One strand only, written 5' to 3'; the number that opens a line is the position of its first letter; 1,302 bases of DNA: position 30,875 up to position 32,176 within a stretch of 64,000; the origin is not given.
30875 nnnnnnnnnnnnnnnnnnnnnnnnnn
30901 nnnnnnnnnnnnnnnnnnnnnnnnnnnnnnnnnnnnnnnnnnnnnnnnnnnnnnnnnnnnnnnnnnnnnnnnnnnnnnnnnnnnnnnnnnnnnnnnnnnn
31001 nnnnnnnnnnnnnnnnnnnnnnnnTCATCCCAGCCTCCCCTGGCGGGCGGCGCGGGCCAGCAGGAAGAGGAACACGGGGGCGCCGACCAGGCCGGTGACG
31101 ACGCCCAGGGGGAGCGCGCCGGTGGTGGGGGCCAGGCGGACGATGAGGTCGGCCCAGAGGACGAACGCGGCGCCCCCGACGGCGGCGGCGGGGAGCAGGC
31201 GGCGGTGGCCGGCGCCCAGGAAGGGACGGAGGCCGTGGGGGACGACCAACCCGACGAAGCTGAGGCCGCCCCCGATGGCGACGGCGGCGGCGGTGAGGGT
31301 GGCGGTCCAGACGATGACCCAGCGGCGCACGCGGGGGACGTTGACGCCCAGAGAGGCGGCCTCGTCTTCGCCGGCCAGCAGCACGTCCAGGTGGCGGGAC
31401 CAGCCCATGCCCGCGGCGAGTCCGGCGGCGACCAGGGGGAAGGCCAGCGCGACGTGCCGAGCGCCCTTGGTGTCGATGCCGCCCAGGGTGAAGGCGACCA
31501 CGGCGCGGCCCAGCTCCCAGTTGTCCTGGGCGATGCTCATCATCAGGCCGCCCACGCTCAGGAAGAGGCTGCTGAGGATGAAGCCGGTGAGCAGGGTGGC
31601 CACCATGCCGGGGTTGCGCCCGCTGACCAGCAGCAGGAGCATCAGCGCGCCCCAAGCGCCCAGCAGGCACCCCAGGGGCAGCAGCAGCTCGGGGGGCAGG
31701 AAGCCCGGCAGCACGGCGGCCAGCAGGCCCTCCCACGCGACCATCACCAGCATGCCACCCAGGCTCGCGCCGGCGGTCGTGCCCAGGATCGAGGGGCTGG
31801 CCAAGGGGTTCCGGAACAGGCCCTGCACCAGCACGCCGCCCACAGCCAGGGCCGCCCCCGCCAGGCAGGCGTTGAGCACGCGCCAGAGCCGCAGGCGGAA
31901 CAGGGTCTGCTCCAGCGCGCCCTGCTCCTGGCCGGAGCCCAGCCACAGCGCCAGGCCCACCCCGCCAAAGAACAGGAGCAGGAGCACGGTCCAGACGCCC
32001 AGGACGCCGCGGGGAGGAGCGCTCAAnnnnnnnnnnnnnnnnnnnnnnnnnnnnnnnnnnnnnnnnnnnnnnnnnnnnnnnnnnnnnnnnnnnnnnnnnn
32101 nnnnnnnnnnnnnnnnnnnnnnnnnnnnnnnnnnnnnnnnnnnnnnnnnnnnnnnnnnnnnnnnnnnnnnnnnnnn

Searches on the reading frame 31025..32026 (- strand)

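Call 46: search_protein_families(library=pfam, proteins=[window:31025-32026:-], max_evalue=0.001)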
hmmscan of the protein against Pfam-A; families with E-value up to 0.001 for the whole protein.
window:31025-32026:- (333 aa): 1 family
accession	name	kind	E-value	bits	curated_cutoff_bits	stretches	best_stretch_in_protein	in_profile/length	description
PF01032.23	FecCD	-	9.1e-66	222.4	26.5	1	14-325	6-311/311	FecCD transport family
